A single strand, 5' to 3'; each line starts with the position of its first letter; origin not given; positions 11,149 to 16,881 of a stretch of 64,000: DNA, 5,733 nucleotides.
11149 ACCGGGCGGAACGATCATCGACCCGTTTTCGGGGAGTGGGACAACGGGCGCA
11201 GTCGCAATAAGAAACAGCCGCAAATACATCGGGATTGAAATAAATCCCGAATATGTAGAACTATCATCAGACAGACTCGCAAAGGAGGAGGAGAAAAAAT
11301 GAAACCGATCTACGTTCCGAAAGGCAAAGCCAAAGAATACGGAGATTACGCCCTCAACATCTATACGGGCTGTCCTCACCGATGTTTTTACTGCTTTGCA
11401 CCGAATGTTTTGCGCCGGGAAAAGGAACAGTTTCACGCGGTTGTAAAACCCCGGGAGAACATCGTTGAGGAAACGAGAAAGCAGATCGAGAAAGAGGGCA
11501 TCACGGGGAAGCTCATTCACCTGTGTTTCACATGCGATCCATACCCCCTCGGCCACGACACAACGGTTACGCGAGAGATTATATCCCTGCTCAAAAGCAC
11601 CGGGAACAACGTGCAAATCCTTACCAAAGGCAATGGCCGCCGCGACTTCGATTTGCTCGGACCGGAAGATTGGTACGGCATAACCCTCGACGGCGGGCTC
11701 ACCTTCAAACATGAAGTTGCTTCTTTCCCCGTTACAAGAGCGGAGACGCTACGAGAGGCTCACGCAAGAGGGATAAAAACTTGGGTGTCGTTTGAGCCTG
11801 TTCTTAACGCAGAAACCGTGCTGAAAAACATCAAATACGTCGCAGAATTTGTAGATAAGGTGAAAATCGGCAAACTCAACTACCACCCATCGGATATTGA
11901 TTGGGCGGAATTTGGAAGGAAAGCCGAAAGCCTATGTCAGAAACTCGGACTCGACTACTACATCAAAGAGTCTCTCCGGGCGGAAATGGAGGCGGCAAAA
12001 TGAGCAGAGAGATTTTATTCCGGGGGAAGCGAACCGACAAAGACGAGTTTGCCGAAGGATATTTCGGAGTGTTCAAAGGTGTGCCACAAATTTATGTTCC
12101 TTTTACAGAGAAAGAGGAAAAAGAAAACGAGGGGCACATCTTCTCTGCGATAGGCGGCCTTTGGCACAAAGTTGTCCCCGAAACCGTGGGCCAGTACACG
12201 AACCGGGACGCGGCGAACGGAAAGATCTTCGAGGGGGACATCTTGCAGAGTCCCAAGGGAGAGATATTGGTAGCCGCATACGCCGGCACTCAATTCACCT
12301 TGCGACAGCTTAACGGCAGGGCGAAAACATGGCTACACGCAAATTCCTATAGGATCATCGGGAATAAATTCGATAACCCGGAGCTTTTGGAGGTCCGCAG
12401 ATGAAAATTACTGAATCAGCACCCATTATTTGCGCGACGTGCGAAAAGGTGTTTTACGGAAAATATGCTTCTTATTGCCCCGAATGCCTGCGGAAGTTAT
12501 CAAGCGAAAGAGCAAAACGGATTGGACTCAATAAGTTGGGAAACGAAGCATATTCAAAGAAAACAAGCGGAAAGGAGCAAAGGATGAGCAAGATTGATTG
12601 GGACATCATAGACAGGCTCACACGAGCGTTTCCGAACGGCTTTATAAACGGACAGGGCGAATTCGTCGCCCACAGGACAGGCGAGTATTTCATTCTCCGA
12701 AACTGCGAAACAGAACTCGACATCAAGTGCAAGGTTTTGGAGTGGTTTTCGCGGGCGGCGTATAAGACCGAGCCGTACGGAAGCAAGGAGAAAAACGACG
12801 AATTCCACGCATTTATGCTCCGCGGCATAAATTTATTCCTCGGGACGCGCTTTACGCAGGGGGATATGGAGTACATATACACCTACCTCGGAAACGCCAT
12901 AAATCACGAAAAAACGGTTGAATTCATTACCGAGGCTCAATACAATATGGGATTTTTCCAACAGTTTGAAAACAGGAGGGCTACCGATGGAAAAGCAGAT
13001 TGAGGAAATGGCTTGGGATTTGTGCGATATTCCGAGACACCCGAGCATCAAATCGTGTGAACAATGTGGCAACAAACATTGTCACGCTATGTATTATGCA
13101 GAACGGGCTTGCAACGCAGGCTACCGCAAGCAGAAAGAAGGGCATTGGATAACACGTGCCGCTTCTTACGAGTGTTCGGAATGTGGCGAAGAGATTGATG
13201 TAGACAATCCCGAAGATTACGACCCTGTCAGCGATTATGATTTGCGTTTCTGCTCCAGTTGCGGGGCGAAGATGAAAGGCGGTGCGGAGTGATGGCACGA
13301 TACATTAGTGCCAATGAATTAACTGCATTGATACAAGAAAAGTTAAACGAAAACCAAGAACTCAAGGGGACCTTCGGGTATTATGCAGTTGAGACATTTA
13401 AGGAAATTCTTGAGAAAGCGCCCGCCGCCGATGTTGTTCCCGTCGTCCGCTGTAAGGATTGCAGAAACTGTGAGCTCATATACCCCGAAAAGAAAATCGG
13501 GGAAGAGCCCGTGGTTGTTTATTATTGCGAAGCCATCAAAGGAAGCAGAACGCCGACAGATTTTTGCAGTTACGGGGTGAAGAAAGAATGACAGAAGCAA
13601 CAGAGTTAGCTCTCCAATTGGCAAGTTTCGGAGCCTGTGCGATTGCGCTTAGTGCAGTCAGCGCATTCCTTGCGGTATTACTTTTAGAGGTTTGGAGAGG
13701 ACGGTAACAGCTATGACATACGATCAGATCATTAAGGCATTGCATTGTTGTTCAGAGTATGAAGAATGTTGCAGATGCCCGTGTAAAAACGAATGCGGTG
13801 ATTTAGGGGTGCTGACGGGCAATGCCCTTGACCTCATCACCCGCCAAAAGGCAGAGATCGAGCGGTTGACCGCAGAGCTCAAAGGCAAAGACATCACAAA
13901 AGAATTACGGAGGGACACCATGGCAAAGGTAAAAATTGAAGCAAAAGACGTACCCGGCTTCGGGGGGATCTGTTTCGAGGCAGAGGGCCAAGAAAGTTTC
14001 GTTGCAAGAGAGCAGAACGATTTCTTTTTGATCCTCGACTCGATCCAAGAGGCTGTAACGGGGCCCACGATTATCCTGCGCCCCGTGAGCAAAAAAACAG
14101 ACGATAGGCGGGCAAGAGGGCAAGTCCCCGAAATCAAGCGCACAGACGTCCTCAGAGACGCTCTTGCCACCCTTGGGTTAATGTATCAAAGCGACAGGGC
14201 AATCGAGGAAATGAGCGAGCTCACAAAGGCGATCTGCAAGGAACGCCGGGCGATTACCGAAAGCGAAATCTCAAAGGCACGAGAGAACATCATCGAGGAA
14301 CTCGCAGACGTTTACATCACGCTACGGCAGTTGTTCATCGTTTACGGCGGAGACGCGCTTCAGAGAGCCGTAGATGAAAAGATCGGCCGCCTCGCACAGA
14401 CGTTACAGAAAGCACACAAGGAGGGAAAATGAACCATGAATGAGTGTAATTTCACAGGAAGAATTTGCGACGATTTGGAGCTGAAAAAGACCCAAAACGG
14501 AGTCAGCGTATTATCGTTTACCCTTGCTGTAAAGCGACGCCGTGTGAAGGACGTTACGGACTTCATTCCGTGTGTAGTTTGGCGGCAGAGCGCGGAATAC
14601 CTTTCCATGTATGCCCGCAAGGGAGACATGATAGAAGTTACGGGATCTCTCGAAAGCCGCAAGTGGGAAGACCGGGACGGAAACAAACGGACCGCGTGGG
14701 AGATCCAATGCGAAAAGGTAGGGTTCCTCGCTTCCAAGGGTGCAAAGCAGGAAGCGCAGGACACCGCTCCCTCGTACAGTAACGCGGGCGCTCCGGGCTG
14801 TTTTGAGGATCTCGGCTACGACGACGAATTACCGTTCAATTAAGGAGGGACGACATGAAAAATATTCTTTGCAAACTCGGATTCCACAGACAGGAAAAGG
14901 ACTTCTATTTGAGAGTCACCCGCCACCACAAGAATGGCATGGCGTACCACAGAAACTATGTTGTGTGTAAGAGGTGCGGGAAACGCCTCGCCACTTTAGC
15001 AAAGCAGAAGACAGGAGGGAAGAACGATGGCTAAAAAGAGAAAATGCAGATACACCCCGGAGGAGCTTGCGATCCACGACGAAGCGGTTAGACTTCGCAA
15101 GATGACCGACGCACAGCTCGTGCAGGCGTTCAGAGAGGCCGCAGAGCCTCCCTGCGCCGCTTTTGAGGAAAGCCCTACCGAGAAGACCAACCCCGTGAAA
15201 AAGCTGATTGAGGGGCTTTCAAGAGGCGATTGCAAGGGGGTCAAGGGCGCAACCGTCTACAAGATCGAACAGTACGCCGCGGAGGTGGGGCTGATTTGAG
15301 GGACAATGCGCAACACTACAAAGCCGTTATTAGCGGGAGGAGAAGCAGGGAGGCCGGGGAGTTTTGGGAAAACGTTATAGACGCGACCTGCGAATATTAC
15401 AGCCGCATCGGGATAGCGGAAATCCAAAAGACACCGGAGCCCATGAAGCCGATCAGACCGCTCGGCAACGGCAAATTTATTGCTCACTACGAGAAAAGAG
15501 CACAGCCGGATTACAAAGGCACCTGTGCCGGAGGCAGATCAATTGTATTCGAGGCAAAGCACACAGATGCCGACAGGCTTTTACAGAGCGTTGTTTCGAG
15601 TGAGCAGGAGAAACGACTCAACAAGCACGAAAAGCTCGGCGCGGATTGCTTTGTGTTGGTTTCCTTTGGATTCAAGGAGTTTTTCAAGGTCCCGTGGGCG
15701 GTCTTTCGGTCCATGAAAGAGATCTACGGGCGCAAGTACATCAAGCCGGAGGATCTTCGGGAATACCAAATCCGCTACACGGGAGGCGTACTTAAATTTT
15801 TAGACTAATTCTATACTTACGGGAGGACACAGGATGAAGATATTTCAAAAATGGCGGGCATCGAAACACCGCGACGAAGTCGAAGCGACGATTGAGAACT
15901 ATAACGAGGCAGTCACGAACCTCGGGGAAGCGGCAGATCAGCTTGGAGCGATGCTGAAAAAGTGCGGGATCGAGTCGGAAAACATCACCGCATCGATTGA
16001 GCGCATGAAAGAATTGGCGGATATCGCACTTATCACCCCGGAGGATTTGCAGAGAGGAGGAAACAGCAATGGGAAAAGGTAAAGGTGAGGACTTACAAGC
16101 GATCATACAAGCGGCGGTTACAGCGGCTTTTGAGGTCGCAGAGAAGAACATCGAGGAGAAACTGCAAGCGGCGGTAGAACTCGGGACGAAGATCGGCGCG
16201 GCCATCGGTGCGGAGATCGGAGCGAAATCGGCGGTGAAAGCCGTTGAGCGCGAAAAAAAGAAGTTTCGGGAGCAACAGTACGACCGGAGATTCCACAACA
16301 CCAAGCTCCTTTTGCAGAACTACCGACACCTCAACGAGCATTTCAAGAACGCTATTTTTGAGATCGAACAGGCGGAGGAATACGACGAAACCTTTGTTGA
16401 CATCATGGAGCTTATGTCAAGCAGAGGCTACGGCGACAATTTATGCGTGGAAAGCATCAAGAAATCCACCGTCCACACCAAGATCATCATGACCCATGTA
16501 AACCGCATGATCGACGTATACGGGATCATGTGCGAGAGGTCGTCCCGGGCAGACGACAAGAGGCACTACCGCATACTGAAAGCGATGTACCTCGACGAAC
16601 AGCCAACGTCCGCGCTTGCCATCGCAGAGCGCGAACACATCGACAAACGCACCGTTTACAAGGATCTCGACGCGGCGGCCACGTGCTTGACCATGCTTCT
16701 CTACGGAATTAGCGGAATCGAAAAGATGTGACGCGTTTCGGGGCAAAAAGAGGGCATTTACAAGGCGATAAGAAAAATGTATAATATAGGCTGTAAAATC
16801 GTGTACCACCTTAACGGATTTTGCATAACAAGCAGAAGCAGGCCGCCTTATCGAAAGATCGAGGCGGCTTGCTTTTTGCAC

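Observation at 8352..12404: Translationally coupled metK - radical SAM - DNA methyltransferase - radical SAM operon: candidate SAM-fuelled nucleic-acid modification module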

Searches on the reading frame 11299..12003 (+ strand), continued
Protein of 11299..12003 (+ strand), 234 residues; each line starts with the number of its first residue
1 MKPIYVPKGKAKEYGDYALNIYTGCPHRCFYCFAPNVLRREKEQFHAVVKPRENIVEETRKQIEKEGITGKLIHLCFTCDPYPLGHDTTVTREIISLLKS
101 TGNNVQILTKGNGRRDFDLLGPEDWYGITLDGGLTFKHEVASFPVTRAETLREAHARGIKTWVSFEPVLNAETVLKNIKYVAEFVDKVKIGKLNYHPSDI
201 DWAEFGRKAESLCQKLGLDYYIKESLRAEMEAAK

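Call 77: search_dna_similar(query=window:11299-12003:+, collection=phages, mode=protein, max_evalue=0.001, max_rows=30, rows=spread)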
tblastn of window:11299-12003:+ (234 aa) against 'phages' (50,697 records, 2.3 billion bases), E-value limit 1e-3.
Records with a match: 13; places in all: 13; records where one place covers at least 80% of the query: 9.
Best place of each record, by identity: <60% 13.
By first word of the organism name: Bacteriophage 3; Parabacteroides 2; Bacteroides 2; Acidianus 2; Bicaudavirus 2; Dulem 1; Alistipes 1.
By host as written in the record: - 4; Varecia variegata 1; Alistipes shahii DA73 1; Parabacteroides distasonis APCS2/PD 1; Parabacteroides distasonis DA491 1; Bacteroides uniformis MB20-85 1; Bacteroides koreensis HM3 1; Sulfolobus solfataricus 1; and 2 more.
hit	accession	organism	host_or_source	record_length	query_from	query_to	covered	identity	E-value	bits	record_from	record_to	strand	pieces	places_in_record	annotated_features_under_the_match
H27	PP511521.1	Dulem virus 36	Varecia variegata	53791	1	234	100%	35.1%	2e-32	129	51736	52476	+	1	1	PA0069 family radical SAM protein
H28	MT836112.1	Bacteriophage sp.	human fecal samples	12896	13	229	93%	29.8%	2e-14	77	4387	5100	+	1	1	record has no annotation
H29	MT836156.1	Bacteriophage sp.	human fecal samples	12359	4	191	80%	28.8%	3e-8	59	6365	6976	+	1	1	record has no annotation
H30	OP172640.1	Alistipes phage AS73P1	Alistipes shahii DA73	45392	4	191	80%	28.4%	2e-6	54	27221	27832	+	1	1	hypothetical protein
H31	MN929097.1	Parabacteroides phage PDS1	Parabacteroides distasonis APCS2/PD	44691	4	191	80%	28.3%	8e-7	55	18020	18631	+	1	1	radical SAM enzyme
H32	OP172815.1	Parabacteroides phage PD491P1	Parabacteroides distasonis DA491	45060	4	191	80%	28.3%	8e-7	55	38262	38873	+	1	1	hypothetical protein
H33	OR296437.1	Bacteroides phage C1_85S2P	Bacteroides uniformis MB20-85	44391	4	191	80%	28.3%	9e-7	55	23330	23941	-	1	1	radical SAM enzyme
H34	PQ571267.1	Bacteroides phage BKO1-3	Bacteroides koreensis HM3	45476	4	191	80%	28.3%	1e-7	57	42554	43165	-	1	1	putative radical SAM superfamily protein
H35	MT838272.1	Bacteriophage sp.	human fecal samples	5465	8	196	81%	27.9%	4e-4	47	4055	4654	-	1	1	record has no annotation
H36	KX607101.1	Acidianus two-tailed virus 2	Sulfolobus solfataricus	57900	9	187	76%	28.8%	6e-8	58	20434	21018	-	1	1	radical SAM protein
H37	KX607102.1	Acidianus two-tailed phage variant 1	Acidianus convivator AA9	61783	9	187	76%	27.3%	1e-6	55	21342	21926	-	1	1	radical SAM family protein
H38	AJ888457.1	Bicaudavirus pozzuoliense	-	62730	9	187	76%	27.3%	1e-6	55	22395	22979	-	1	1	hypothetical protein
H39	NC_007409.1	Bicaudavirus pozzuoliense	Acidianus convivator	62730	9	187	76%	27.3%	1e-6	55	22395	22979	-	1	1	radical SAM protein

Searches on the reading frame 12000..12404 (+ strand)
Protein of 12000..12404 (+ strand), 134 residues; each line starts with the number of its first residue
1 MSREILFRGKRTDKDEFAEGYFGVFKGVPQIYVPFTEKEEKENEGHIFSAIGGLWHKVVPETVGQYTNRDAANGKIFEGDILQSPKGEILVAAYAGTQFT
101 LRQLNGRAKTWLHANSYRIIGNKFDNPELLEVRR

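Call 4: search_protein_families(library=ncbifam, proteins=[window:12000-12404:+], max_evalue=0.01)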
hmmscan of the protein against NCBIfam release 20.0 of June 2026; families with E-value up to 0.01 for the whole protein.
window:12000-12404:+ (134 aa): 1 family
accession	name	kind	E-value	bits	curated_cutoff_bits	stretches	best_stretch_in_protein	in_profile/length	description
TIGR01671.1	phage_TIGR01671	hypoth_equivalog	0.00011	22.2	41.3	0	61-132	55-150/151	phage conserved hypothetical protein TIGR01671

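Call 5: search_protein_families(library=phrogs, proteins=[window:12000-12404:+], max_evalue=0.001)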
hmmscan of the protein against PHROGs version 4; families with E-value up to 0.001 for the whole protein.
window:12000-12404:+ (134 aa): 2 families
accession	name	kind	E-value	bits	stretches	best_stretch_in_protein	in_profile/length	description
phrog_8684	-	unknown function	1.3e-19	71.7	1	1-85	1-84/164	-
phrog_98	-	unknown function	8.6e-13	49.2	1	1-132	24-152/208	-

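Call 6: search_protein_families(library=pfam, proteins=[window:12000-12404:+], max_evalue=0.01)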
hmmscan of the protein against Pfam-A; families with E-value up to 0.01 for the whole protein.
window:12000-12404:+ (134 aa): 1 family
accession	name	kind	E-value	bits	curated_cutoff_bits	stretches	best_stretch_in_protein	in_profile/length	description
PF09643.15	YopX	-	2.4e-09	37.7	22.4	1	42-131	39-128/128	YopX protein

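Call 44: search_protein_families(library=padloc, proteins=[window:12000-12404:+], max_evalue=0.01)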
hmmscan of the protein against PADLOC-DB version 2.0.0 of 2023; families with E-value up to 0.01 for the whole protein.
window:12000-12404:+ (134 aa): 0 families

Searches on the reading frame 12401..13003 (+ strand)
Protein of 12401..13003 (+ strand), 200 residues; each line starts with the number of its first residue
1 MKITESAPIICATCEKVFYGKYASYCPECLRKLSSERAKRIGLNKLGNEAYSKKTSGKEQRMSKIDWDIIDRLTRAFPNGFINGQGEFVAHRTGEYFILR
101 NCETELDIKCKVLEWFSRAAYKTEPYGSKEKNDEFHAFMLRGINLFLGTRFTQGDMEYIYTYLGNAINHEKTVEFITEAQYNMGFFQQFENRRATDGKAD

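Call 4: search_protein_families(library=ncbifam, proteins=[window:12401-13003:+], max_evalue=0.01)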
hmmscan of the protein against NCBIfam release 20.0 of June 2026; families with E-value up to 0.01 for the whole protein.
window:12401-13003:+ (200 aa): 0 families

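Call 5: search_protein_families(library=phrogs, proteins=[window:12401-13003:+], max_evalue=0.001)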
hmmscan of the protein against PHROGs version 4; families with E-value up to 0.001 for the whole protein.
window:12401-13003:+ (200 aa): 2 families
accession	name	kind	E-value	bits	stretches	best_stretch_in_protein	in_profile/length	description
phrog_7711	-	unknown function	7.7e-32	111.2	1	64-187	3-119/124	-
phrog_8205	-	unknown function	1.1e-10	42.6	1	65-172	50-154/169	-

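Call 6: search_protein_families(library=pfam, proteins=[window:12401-13003:+], max_evalue=0.01)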
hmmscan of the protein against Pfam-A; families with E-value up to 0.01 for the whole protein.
window:12401-13003:+ (200 aa): 1 family
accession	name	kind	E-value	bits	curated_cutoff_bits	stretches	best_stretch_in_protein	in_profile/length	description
PF23545.1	Zn_ribbon_HMPTM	-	0.0028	17.6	27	0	18-40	1-23/45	HMPTM N-terminal zinc ribbon domain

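Call 44: search_protein_families(library=padloc, proteins=[window:12401-13003:+], max_evalue=0.01)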
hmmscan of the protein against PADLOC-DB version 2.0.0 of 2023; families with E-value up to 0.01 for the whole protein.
window:12401-13003:+ (200 aa): 0 families

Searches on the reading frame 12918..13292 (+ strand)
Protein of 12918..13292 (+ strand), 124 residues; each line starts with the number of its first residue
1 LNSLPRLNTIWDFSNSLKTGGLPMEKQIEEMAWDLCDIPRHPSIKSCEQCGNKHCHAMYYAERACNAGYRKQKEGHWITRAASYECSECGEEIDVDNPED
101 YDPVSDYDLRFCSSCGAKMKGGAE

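Call 81: search_protein_families(library=pfam, proteins=[window:12918-13292:+], max_evalue=0.01)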
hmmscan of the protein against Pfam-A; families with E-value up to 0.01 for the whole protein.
window:12918-13292:+ (124 aa): 4 families
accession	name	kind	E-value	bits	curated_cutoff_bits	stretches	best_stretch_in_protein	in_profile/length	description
PF24460.1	DUF7575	-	0.0011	18.7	28.5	0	85-96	5-16/28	Domain of unknown function (DUF7575)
PF12773.13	DZR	-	0.0035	17.9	27.3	0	86-119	15-34/45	Double zinc ribbon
PF23137.1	HVO_0758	-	0.0058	16.9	27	1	85-120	22-53/55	HVO_0758 mu-protein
PF13240.11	Zn_Ribbon_1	-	0.0067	16.6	25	0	111-118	15-22/23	zinc-ribbon domain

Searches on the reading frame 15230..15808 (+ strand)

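Call 81: search_protein_families(library=pfam, proteins=[window:15230-15808:+], max_evalue=0.01)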
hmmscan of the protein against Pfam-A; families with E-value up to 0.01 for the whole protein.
window:15230-15808:+ (192 aa): 1 family
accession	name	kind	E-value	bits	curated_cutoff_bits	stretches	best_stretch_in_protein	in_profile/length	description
PF03838.20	RecU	-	3.6e-19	69.8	25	1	43-189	2-156/162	Recombination protein U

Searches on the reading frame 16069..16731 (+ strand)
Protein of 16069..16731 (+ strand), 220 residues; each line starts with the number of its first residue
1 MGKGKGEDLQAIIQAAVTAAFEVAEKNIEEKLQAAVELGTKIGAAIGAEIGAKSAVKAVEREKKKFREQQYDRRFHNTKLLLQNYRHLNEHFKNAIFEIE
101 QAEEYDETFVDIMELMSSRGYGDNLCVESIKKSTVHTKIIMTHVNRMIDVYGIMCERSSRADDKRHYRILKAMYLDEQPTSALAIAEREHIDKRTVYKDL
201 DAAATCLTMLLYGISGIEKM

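Call 36: search_protein_families(library=phrogs, proteins=[window:16069-16731:+], max_evalue=0.001)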
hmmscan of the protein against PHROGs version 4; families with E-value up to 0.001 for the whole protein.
window:16069-16731:+ (220 aa): 1 family
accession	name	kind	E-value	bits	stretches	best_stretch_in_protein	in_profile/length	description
phrog_1558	-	unknown function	1.5e-46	159.5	1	48-219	14-176/178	-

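Call 81: search_protein_families(library=pfam, proteins=[window:16069-16731:+], max_evalue=0.01)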
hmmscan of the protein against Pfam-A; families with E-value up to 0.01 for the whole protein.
window:16069-16731:+ (220 aa): 0 families
